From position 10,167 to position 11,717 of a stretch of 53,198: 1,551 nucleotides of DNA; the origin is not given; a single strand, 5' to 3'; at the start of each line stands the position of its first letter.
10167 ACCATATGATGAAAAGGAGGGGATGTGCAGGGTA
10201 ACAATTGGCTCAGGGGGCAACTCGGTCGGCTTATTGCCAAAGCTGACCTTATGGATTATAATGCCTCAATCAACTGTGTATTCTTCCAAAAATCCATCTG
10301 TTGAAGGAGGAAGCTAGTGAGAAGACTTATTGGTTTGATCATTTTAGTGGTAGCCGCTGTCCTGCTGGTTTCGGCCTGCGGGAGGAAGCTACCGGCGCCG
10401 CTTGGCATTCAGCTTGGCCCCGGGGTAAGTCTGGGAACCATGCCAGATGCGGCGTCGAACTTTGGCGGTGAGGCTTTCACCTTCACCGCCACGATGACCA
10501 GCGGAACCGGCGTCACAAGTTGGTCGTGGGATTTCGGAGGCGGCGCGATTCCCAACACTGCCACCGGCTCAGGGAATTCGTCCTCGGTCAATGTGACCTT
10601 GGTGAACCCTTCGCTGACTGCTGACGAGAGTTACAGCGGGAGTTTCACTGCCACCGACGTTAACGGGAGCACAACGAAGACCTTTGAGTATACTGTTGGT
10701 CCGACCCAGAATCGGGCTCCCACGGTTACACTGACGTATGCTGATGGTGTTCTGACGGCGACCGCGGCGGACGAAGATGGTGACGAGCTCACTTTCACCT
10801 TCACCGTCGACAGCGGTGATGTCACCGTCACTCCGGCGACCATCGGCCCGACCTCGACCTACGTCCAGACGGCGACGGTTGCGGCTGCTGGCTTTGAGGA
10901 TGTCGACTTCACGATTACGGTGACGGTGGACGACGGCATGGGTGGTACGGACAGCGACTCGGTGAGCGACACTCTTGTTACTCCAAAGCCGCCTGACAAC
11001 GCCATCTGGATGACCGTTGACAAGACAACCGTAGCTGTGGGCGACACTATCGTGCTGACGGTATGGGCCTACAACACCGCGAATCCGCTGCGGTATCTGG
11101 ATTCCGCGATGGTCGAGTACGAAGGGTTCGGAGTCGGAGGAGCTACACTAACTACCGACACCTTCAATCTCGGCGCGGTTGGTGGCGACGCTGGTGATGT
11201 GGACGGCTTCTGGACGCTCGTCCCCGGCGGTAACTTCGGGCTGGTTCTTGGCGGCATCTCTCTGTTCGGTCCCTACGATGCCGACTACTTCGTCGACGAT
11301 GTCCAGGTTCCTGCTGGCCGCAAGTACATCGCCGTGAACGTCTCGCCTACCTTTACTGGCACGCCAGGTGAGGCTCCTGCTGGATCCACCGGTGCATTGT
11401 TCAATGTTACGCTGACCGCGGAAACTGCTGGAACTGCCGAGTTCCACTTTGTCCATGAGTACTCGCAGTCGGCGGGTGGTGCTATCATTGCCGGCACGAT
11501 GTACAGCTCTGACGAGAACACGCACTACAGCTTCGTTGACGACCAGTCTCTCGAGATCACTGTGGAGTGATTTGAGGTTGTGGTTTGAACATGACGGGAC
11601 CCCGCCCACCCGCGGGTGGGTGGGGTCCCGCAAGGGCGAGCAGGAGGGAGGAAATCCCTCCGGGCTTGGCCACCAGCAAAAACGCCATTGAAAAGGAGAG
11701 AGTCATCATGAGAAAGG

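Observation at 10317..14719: Tandem surface lipoproteins carrying cohesin and dockerin modules outside any cellulosome context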

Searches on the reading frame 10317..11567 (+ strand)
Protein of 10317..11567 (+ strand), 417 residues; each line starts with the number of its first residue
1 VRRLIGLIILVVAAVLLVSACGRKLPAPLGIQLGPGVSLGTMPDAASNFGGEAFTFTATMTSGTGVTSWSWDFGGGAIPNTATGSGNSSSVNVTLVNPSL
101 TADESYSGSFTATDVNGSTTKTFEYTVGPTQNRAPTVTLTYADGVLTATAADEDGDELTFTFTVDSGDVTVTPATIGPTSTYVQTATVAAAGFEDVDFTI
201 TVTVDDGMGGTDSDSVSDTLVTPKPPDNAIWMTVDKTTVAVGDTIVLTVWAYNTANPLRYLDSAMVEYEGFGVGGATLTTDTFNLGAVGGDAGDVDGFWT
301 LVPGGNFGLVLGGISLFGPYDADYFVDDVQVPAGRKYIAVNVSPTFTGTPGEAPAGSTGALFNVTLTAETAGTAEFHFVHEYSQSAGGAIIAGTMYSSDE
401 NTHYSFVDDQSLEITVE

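Call 3: search_protein_families(library=pfam, proteins=[window:10317-11567:+], max_evalue=1)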
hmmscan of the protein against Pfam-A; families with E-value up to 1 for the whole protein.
window:10317-11567:+ (417 aa): 5 families
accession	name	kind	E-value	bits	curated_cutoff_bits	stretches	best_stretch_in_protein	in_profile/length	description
PF13627.12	LptM_cons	-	0.0053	17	27.3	1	9-24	2-17/23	LPS-assembly lipoprotein LptM, conserved region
PF22352.2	K319L-like_PKD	-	0.014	15.8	27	1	136-217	6-81/84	K319L-like, PKD domain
PF13584.12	BatD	-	0.055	14.5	24.1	0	233-257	2-26/92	BatD DUF11 like domain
PF07550.17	Shr-like_HID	-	0.16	12.9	22.3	0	153-202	33-81/82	Heme-binding protein Shr-like, Hb-interacting domain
PF00801.26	PKD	-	0.76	10.3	23.5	1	51-125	14-78/80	PKD domain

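Call 4: search_protein_families(library=ncbifam, proteins=[window:10317-11567:+], max_evalue=1)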
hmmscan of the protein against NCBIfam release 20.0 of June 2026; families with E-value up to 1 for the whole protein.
window:10317-11567:+ (417 aa): 1 family
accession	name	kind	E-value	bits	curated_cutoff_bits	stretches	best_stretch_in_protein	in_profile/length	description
NF047847.2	SS_mature_LptM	equivalog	0.00095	19.2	27.7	1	1-24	1-23/31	LPS translocon maturation chaperone LptM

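Call 11: find_homologous_proteins(query=window:10317-11567:+)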
Query window:10317-11567:+ (417 aa): 14 proteins with E <= 0.001 among 8000 candidates.
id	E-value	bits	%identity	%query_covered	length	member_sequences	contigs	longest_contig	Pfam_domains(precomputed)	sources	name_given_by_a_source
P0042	3.7e-265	897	100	100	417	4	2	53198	-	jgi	-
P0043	2.3e-171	588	69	98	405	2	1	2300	PF00801.27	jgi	-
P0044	7.9e-163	560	66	100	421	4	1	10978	-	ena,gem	-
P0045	2.1e-80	289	45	100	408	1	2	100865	PF17963.8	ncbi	-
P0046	5.9e-71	258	44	100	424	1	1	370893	PF00801.27,PF17963.8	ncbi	-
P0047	1.1e-67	247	41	100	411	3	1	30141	PF00801.27,PF17963.8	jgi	-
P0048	1.1e-40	158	36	98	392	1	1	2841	-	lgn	-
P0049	1.4e-40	158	36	98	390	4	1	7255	-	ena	-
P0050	5.4e-23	100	33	96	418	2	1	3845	-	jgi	jgi:hypothetical protein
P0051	7.6e-19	86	33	98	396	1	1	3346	-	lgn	-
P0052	2.3e-18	84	39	24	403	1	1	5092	-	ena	-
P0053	2.6e-13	68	29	99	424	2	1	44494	-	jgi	-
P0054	8.3e-9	53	34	49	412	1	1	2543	-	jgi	jgi:hypothetical protein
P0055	1.0e-8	53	31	63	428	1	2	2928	-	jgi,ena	-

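Call 14: find_encoding_contigs(protein=P0046, flank=10000, max_places=2)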
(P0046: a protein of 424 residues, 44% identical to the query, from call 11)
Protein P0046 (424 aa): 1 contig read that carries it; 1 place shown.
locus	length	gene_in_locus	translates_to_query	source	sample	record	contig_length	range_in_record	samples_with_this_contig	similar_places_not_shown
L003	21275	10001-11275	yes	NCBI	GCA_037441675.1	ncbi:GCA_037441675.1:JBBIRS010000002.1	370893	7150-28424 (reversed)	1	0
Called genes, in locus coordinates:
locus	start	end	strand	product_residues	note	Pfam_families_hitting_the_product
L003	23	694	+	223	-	-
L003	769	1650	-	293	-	PF01596:Methyltransf_3 (faint), PF01135:PCMT, PF00398:RrnaAD (weak), PF01269:Fibrillarin (weak), PF08704:GCD14, PF13649:Methyltransf_25 (weak)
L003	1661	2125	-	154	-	PF02502:LacAB_rpiB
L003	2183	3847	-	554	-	-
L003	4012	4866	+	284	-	-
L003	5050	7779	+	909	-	PF00756:Esterase (faint), PF00326:Peptidase_S9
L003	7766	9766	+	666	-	PF06082:YjbH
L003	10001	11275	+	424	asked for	PF00801:PKD (faint), PF17963:Big_9 (weak)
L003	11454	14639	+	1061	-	-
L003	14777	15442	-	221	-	PF01300:Sua5_yciO_yrdC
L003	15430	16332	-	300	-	PF17827:PrmC_N (weak), PF05175:MTS, PF13847:Methyltransf_31, PF13649:Methyltransf_25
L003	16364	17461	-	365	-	PF03462:PCRF, PF00472:RF-1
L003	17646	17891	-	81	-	PF01197:Ribosomal_L31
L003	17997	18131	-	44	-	-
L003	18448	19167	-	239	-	PF02223:Thymidylate_kin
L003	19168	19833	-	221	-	-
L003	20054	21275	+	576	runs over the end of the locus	PF01979:Amidohydro_1, PF07969:Amidohydro_3 (faint), PF13382:Adenine_deam_C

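Call 15: find_encoding_contigs(protein=P0045, flank=10000, max_places=2)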
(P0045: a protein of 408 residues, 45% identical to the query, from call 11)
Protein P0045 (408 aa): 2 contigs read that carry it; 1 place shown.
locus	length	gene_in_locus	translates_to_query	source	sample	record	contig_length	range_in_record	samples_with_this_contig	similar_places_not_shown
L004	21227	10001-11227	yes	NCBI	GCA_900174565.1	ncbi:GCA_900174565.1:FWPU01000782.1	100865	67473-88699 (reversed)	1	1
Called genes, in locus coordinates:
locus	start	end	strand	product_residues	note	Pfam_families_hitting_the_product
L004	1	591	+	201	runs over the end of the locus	-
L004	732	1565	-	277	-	PF01135:PCMT, PF01596:Methyltransf_3 (faint), PF02353:CMAS (weak), PF00398:RrnaAD (weak), PF01269:Fibrillarin (weak), PF08704:GCD14 (weak), PF13649:Methyltransf_25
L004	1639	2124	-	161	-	PF02502:LacAB_rpiB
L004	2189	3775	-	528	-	-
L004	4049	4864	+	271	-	-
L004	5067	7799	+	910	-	PF00756:Esterase (weak), PF00326:Peptidase_S9, PF12146:Hydrolase_4 (faint)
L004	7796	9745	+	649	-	PF06082:YjbH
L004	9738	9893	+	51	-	-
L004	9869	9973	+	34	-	-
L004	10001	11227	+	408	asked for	PF17963:Big_9 (weak)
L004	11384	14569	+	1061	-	-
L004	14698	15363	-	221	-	PF01300:Sua5_yciO_yrdC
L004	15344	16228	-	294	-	PF17827:PrmC_N (faint), PF05175:MTS, PF13649:Methyltransf_25, PF13847:Methyltransf_31, PF08242:Methyltransf_12 (weak)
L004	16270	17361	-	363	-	PF03462:PCRF, PF00472:RF-1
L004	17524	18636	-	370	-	PF07136:DUF1385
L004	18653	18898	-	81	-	PF01197:Ribosomal_L31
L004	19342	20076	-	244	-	PF13521:AAA_28 (faint), PF02223:Thymidylate_kin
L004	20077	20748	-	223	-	-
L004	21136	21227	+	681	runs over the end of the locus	PF17210:SdrD_B (faint), PF22904:NOMO1-like_2nd (faint), PF00801:PKD, PF18911:PKD_4, PF13620:CarboxypepD_reg, PF13715:CarbopepD_reg_2 (weak)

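Call 16: find_encoding_contigs(protein=P0053, flank=10000, max_places=2)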
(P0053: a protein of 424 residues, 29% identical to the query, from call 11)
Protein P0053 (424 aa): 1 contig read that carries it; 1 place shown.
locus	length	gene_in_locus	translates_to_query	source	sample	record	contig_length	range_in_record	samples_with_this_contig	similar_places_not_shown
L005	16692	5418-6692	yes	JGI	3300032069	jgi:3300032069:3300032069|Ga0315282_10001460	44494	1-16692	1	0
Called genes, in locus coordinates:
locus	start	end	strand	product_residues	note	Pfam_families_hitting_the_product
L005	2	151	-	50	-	?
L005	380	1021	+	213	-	PF05235:CHAD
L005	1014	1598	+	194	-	PF05235:CHAD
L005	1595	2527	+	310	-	PF02541:Ppx-GppA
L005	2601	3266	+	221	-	-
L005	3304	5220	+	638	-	PF06082:YjbH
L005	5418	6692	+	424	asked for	-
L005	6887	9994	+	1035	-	-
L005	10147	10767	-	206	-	PF01300:Sua5_yciO_yrdC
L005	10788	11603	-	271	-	PF17827:PrmC_N (faint), PF05175:MTS, PF10294:Methyltransf_16 (weak), PF09445:Methyltransf_15 (weak), PF13847:Methyltransf_31, PF08242:Methyltransf_12 (weak), PF13649:Methyltransf_25, PF01170:UPF0020 (weak)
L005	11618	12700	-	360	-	PF03462:PCRF, PF00472:RF-1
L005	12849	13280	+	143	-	-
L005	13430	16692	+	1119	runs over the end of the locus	-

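Call 17: search_protein_families(library=pfam, proteins=[L003:11454-14636:+, L004:11384-14566:+, L005:6887-9991:+], max_evalue=1)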
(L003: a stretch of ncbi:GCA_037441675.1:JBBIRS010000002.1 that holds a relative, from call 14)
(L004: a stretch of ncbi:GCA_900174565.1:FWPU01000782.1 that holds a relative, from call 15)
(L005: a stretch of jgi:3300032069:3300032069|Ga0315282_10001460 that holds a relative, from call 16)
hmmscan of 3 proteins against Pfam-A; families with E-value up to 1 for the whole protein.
L003:11454-14636:+ (1061 aa): 2 families
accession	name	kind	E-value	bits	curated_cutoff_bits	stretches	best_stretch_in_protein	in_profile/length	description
PF13372.12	Alginate_exp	-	0.13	11.5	25.2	1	901-961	113-174/395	Alginate export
PF00404.24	Dockerin_1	-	0.47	11.1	22.9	1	207-255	2-48/57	Dockerin type I domain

L004:11384-14566:+ (1061 aa): 1 family
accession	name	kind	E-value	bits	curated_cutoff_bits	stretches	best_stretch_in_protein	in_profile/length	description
PF00963.24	Cohesin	-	0.42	11.2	24.1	1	79-165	11-99/139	Cohesin domain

L005:6887-9991:+ (1035 aa): 0 families

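Call 31: predict_structure(alignment_id=A3)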
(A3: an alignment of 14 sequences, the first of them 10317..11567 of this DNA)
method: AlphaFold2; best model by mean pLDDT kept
length: 417 residues; sequences in the alignment: 14
mean_pLDDT: 85.0   pTM: 0.60
mean pLDDT of the five models: 85.0, 84.2, 82.3, 82.2, 81.6
residues with pLDDT >= 90: 199; 70-90: 151; 50-70: 51; < 50: 16
segments of 3 or more residues with pLDDT < 50: 20-30, 311-315
pLDDT, mean of each block of 10 residues (from residue 1): 62 58 44 82 93 94 84 97 95 92 95 92 95 92 95 92 92 90 91 86 93 97 89 86 90 93 90 66 75 74 68 55 89 88 72 92 89 92 88 87 90 88
secondary structure, 60 per line:
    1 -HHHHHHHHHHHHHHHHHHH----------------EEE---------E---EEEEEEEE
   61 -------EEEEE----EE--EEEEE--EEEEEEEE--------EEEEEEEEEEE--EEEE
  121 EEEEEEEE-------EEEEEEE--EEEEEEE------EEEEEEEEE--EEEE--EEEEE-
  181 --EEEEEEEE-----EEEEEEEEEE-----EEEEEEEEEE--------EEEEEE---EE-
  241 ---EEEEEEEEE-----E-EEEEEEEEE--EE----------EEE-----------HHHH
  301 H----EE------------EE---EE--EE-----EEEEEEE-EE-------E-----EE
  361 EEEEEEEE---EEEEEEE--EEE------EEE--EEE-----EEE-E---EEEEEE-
elements in order: H2-20 E37-39 E53-60 E68-72 E81-85 E88-95 E104-114 E117-128 E136-142 E145-151 E158-166 E169-172 E175-179 E183-190 E196-205 E211-220 E229-234 E244-252 E260-268 E283-285 H297-301 E336-342 E359-368 E372-378 E381-383 E390-392 E395-397 E403-405 E411-416

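Call 33: fold_search(model_id=the predicted structure, library=pdb)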
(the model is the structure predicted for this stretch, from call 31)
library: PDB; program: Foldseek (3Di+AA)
matches with E <= 10: 1833; with E <= 0.001: 212
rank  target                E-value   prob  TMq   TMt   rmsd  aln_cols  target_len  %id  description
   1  7som_D                3.3e-08  1.00  0.18  0.06  27.5       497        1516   11  Ciliary C2 central pair apparatus isolated from Chlamydomonas reinhardtii (released 2022-04-13)
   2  3lso_A                1.1e-07  1.00  0.20  0.19  16.7       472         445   12  Crystal structure of Putative membrane anchored protein from Corynebacterium diphtheriae (released 2010-02-23)
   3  7l0o_B                4.5e-07  1.00  0.23  0.21  18.8       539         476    9  Streptococcus gordonii C123 Domain(s)-Structural and Functional Analysis (released 2021-09-08)
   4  8s3o_A                5.0e-07  1.00  0.19  0.08  16.5       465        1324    8  Structure of native human CD109 (released 2025-03-05)
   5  4lnv_B                5.5e-07  1.00  0.20  0.09  33.0       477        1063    8  Crystal Structure of TEP1s (released 2013-07-24)
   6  7sqc_F1               9.5e-07  1.00  0.21  0.19  18.6       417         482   12  Ciliary C1 central pair apparatus isolated from Chlamydomonas reinhardtii (released 2022-04-13)
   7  7sqc_F0               1.0e-06  1.00  0.20  0.25  18.2       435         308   11  Ciliary C1 central pair apparatus isolated from Chlamydomonas reinhardtii (released 2022-04-13)
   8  8xen_A                1.4e-06  1.00  0.22  0.13  20.2       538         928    8  Cryo-EM structure of integrin ITGAV/ITGB3 complex, conformation 4 (released 2024-12-18)
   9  7biz_A                2.1e-06  1.00  0.20  0.18  21.2       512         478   12  Structure of a B12 binding lipoprotein from Bacteroides thetaiotaomicron (released 2022-03-02)
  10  7sqc_2B               2.3e-06  1.00  0.26  0.17  16.8       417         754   11  Ciliary C1 central pair apparatus isolated from Chlamydomonas reinhardtii (released 2022-04-13)
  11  7sqc_2A               2.8e-06  1.00  0.24  0.16  16.9       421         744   11  Ciliary C1 central pair apparatus isolated from Chlamydomonas reinhardtii (released 2022-04-13)
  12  4e9l                  3.0e-06  1.00  0.20  0.24  17.2       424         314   12  FdeC, a Novel Broadly Conserved Escherichia coli Adhesin Eliciting Protection against Urinary Tract Infections (released 2012-04-25)
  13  4tsh_B                3.0e-06  1.00  0.21  0.19  18.0       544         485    9  A Novel Protein Fold Forms an Intramolecular Lock to Stabilize the Tertiary Structure of Streptococcus mutans Adhesin  (released 2014-10-22)
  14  4u4j                  3.4e-06  1.00  0.17  0.06  30.1       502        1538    9  Crystal structure of Salmonella alpha-2-macroglobulin mutant Y1175G (released 2014-09-17)
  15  8wa2_A                5.9e-06  0.99  0.16  0.05  18.6       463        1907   14  cryo-EM structure of native mastigonemes isolated from Chlamydomonas reinhardtii at 3.0 angstrom resolution (released 2024-04-10)
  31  3l8q_C                1.4e-05  1.00  0.24  0.29  16.1       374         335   12  Structure analysis of the type II cohesin dyad from the adaptor ScaA scaffoldin of Acetivibrio cellulolyticus (released 2010-05-05)
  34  3l8q_D                1.6e-05  1.00  0.24  0.29  26.5       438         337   11  Structure analysis of the type II cohesin dyad from the adaptor ScaA scaffoldin of Acetivibrio cellulolyticus (released 2010-05-05)
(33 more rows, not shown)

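Call 35: search_protein_families(library=pfam, alignment_id=A3, max_evalue=1)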
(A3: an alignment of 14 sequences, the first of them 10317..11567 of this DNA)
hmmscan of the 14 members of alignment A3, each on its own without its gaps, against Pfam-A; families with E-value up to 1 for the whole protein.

A. member 1, window:10317-11567:+ (417 aa): 5 families
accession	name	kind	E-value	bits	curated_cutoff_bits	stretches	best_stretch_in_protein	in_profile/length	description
PF13627.12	LptM_cons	-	0.0053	17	27.3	1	9-24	2-17/23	LPS-assembly lipoprotein LptM, conserved region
PF22352.2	K319L-like_PKD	-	0.014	15.8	27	1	136-217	6-81/84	K319L-like, PKD domain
PF13584.12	BatD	-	0.055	14.5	24.1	0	233-257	2-26/92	BatD DUF11 like domain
PF07550.17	Shr-like_HID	-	0.16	12.9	22.3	0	153-202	33-81/82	Heme-binding protein Shr-like, Hb-interacting domain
PF00801.26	PKD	-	0.76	10.3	23.5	1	51-125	14-78/80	PKD domain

B. families by the number of members that match (of 14 scanned): 21 families
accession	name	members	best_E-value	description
PF00801.26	PKD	7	1e-06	PKD domain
PF22352.2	K319L-like_PKD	6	3.7e-05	K319L-like, PKD domain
PF17963.7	Big_9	4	6.7e-07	Bacterial Ig domain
PF13927.12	Ig_3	4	0.0065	Immunoglobulin domain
PF07679.22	I-set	3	0.0019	Immunoglobulin I-set domain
PF17892.7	Cadherin_5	2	0.0005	Cadherin-like domain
PF18911.6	PKD_4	2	0.08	PKD domain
PF06125.17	DUF961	2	0.16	Bacterial protein of unknown function (DUF961)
PF02010.21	REJ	1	0.00071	REJ domain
PF19408.5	PKD_6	1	0.0026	PKD-like domain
PF13627.12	LptM_cons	1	0.0053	LPS-assembly lipoprotein LptM, conserved region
PF03678.21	Adeno_hexon_C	1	0.011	Hexon, adenovirus major coat protein, C-terminal domain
PF18998.6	Flg_new_2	1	0.016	Divergent InlB B-repeat domain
PF20944.2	StcE_b-sandwich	1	0.031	Metalloprotease StcE, beta-sandwich domain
PF13584.12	BatD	1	0.055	BatD DUF11 like domain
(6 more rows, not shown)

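Call 94: find_encoding_contigs(protein=window:10317-11567:+, flank=6000, max_places=3)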
Protein window:10317-11567:+ (417 aa): 7 contigs read that carry it; 3 places shown.
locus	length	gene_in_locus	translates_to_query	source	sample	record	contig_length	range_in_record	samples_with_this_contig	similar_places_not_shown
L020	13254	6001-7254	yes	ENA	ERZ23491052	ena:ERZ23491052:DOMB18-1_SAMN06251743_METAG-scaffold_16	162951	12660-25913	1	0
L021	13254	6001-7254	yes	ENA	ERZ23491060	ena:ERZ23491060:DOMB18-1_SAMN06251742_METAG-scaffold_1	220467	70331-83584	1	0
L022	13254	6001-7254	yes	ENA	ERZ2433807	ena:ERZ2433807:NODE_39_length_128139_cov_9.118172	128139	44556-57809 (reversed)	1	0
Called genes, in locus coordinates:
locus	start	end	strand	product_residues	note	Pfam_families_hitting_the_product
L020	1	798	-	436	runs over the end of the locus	PF02885:Glycos_trans_3N, PF00591:Glycos_transf_3, PF07831:PYNP_C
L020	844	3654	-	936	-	PF02463:SMC_N (faint), PF03193:RsgA_GTPase (faint), PF13191:AAA_16 (faint), PF13304:AAA_21 (faint), PF13555:AAA_29 (faint), PF17760:UvrA_inter, PF17755:UvrA_DNA-bind, PF00005:ABC_tran (weak), +1 more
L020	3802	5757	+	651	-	PF06082:YjbH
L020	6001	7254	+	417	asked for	-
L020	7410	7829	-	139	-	-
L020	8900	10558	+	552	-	-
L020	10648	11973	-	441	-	PF00342:PGI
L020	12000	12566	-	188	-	PF01300:Sua5_yciO_yrdC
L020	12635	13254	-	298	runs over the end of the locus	PF17827:PrmC_N, PF05175:MTS, PF13847:Methyltransf_31, PF08241:Methyltransf_11 (weak), PF08242:Methyltransf_12 (weak), PF13649:Methyltransf_25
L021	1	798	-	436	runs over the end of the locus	PF02885:Glycos_trans_3N, PF00591:Glycos_transf_3, PF07831:PYNP_C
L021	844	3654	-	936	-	PF02463:SMC_N (faint), PF03193:RsgA_GTPase (faint), PF13191:AAA_16 (faint), PF13304:AAA_21 (faint), PF13555:AAA_29 (faint), PF17760:UvrA_inter, PF17755:UvrA_DNA-bind, PF00005:ABC_tran (weak), +1 more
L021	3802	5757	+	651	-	PF06082:YjbH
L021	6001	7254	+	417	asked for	-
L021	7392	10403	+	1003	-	PF00963:Cohesin (weak)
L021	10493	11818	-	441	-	PF00342:PGI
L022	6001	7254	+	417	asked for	-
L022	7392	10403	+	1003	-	PF00963:Cohesin (weak)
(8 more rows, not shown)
